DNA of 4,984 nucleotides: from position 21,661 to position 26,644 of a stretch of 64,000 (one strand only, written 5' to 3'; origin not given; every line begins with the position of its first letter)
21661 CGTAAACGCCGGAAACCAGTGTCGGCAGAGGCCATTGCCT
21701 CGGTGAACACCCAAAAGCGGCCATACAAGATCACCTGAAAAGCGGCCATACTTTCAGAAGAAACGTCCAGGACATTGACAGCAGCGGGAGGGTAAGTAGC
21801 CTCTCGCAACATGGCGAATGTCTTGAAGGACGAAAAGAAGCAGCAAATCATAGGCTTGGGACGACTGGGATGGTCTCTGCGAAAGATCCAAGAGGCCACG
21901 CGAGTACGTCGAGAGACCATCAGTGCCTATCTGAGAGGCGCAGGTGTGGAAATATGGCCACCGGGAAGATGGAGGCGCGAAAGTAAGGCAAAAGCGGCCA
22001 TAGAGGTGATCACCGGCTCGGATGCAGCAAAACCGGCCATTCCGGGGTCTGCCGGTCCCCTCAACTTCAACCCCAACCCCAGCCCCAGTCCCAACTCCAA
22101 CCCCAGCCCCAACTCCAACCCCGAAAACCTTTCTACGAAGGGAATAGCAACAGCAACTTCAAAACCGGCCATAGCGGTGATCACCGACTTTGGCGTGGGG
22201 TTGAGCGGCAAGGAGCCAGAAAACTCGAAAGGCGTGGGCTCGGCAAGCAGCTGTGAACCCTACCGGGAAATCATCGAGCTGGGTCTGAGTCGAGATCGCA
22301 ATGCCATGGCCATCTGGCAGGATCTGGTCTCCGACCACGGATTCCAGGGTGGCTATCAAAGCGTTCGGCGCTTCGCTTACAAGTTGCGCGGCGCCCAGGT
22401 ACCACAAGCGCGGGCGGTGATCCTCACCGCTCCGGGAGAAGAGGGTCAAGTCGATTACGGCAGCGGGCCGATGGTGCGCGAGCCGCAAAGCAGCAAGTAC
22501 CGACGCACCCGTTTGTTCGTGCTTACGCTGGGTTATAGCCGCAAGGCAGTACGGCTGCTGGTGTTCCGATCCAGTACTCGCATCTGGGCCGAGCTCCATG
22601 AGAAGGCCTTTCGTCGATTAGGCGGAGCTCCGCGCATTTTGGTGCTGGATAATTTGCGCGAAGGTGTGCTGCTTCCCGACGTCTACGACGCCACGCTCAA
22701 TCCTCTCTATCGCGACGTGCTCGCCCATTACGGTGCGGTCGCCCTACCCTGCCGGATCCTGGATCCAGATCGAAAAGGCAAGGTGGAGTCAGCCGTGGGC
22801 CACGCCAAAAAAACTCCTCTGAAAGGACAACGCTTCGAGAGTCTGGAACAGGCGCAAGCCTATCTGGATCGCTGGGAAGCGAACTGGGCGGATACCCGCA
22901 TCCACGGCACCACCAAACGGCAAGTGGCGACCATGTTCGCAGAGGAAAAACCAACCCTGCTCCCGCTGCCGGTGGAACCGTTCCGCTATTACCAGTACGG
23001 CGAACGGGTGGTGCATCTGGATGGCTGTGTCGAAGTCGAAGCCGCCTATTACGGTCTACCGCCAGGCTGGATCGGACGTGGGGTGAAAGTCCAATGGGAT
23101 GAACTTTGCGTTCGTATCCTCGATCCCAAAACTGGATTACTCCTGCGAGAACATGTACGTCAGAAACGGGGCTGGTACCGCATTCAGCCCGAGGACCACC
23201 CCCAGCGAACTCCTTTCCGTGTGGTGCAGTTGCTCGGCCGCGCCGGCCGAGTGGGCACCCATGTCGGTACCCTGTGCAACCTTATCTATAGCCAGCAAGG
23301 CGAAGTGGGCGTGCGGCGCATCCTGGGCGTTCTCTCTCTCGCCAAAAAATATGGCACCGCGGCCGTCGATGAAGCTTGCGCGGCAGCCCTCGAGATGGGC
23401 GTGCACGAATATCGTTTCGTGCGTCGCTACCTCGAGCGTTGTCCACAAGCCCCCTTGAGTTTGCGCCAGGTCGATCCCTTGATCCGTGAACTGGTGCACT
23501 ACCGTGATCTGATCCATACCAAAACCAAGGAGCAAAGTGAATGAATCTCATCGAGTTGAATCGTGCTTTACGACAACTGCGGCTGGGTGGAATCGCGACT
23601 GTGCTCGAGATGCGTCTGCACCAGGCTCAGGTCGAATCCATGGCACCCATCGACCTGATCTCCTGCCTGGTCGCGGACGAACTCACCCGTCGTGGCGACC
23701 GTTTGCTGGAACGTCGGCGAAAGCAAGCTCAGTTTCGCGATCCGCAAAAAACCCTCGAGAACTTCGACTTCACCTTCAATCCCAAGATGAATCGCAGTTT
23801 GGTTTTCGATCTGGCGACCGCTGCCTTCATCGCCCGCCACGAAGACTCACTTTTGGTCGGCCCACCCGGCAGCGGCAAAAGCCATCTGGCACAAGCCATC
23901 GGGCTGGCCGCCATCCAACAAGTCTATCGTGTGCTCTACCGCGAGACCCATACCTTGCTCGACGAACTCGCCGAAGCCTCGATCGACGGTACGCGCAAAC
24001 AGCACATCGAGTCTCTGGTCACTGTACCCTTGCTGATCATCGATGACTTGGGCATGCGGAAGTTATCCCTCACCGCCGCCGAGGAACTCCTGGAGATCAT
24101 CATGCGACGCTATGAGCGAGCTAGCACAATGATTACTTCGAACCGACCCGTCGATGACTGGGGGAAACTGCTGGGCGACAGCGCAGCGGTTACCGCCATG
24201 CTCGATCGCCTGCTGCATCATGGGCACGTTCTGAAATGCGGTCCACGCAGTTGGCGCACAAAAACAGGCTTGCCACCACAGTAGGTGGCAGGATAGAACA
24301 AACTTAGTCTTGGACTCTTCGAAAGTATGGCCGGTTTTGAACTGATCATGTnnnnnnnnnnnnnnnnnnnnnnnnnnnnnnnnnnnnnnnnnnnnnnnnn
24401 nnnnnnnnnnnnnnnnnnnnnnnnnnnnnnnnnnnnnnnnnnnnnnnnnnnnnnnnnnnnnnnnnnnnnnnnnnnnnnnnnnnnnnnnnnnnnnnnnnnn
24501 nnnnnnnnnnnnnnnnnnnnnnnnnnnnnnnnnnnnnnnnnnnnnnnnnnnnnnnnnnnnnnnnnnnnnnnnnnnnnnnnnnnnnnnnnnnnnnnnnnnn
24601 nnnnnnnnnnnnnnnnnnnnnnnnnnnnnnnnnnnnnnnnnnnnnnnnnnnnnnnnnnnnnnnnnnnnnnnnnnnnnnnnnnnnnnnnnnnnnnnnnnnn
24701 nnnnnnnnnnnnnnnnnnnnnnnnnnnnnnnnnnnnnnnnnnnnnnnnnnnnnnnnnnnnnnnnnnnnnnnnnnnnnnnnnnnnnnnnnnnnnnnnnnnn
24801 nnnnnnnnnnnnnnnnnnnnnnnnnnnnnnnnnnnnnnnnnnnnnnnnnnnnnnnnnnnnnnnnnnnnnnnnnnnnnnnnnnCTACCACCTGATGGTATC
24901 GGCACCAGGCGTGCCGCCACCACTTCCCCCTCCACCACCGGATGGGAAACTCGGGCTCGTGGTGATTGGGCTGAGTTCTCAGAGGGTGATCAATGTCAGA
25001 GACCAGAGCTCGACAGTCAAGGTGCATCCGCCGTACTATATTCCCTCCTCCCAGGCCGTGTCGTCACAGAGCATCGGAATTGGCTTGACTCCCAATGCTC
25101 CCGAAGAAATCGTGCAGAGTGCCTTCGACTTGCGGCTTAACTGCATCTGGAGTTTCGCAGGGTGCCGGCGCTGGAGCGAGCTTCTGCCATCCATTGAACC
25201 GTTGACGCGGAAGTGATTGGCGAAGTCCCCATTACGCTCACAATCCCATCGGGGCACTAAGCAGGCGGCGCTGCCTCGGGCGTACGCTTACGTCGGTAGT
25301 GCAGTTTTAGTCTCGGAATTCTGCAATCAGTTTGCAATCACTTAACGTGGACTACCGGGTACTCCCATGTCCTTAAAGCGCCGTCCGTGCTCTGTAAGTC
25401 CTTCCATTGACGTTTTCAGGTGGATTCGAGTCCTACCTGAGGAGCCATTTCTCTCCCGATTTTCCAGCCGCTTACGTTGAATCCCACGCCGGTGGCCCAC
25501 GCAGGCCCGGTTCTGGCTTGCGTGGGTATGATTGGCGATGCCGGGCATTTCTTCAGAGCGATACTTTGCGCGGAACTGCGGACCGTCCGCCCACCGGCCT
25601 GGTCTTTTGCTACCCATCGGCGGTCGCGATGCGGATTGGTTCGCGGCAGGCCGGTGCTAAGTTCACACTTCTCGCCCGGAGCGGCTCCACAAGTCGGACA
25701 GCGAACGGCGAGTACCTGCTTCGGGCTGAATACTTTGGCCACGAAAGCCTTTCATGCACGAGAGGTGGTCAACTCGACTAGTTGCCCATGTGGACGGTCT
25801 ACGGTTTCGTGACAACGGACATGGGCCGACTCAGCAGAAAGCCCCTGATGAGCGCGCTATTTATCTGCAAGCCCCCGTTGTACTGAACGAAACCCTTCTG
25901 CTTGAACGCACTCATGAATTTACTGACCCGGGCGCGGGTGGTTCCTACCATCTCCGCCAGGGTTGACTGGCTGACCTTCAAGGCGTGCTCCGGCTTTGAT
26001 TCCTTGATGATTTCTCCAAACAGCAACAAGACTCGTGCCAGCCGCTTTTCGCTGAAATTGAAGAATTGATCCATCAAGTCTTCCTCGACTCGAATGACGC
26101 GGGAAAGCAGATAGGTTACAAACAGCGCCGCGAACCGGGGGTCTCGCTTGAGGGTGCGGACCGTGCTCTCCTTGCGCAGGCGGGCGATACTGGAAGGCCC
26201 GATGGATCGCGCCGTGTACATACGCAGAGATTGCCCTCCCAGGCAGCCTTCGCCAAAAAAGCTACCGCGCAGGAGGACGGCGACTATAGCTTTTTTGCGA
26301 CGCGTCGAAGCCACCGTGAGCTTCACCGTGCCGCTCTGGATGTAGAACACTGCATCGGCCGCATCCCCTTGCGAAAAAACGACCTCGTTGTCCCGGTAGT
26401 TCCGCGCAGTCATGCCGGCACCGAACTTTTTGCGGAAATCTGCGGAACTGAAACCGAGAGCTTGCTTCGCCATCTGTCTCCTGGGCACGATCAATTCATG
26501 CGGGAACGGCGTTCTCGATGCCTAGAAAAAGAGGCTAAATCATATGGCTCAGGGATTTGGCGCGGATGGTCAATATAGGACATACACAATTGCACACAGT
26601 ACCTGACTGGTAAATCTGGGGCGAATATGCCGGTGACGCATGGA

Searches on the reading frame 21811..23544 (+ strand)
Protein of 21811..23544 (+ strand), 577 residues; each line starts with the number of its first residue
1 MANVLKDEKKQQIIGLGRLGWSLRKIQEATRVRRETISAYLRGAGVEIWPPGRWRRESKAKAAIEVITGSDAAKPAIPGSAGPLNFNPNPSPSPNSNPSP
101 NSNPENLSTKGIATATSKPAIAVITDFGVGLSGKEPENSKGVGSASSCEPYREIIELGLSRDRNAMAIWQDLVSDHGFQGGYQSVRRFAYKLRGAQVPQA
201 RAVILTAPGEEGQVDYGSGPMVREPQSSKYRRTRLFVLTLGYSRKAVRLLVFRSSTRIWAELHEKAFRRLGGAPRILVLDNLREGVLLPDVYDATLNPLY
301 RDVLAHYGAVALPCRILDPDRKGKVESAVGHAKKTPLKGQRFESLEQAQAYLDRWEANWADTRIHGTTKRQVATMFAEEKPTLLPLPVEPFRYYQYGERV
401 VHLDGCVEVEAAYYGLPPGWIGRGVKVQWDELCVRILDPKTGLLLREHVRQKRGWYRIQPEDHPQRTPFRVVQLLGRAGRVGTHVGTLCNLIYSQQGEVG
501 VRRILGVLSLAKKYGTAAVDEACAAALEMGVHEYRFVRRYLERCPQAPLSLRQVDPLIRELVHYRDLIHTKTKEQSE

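Call 11: search_protein_families(library=pfam, proteins=[window:21811-23544:+])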
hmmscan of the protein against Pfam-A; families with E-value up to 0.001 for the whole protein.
window:21811-23544:+ (577 aa): 3 families
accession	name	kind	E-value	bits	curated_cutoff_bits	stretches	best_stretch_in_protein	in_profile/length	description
PF22483.2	Mu-transpos_C_2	-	3.5e-08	33.5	27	1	386-451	1-64/73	Mu transposase, C-terminal domain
PF00665.32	rve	-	6.8e-07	29.9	32.6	1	228-316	19-99/102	Integrase core domain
PF13683.12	rve_3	-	2.8e-05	24.2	26.5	1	318-367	12-61/67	Integrase core domain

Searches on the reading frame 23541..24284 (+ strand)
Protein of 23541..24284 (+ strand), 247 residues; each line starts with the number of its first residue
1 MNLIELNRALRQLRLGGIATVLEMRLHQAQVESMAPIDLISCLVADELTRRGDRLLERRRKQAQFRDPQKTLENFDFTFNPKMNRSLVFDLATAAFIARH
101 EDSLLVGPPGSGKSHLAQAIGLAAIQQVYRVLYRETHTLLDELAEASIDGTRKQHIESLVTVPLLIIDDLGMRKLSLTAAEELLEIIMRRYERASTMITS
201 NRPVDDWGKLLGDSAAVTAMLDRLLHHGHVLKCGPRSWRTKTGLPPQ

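Call 11: search_protein_families(library=pfam, proteins=[window:23541-24284:+])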
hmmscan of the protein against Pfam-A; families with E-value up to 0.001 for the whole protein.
window:23541-24284:+ (247 aa): 3 families
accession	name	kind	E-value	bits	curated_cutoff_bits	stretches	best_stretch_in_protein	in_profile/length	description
PF01695.23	IstB_IS21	-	2.5e-62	210.9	24.1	1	10-242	3-234/238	IstB-like ATP binding protein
PF00308.24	Bac_DnaA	-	8.2e-08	33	23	1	70-202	5-139/162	Bacterial DnaA ATPAse domain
PF20720.3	nSTAND3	-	0.00085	19.5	27.2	0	104-141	21-58/155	Novel STAND NTPase 3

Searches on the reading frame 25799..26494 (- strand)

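Call 11: search_protein_families(library=pfam, proteins=[window:25799-26494:-])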
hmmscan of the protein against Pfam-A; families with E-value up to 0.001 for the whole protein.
window:25799-26494:- (231 aa): 2 families
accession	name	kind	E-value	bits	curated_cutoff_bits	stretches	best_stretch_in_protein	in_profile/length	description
PF00027.35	cNMP_binding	-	1.8e-17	63.5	27.5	1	31-117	2-88/89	Cyclic nucleotide-binding domain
PF13545.12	HTH_Crp_2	-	1e-10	41.9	27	1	150-211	1-61/70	Crp-like helix-turn-helix domain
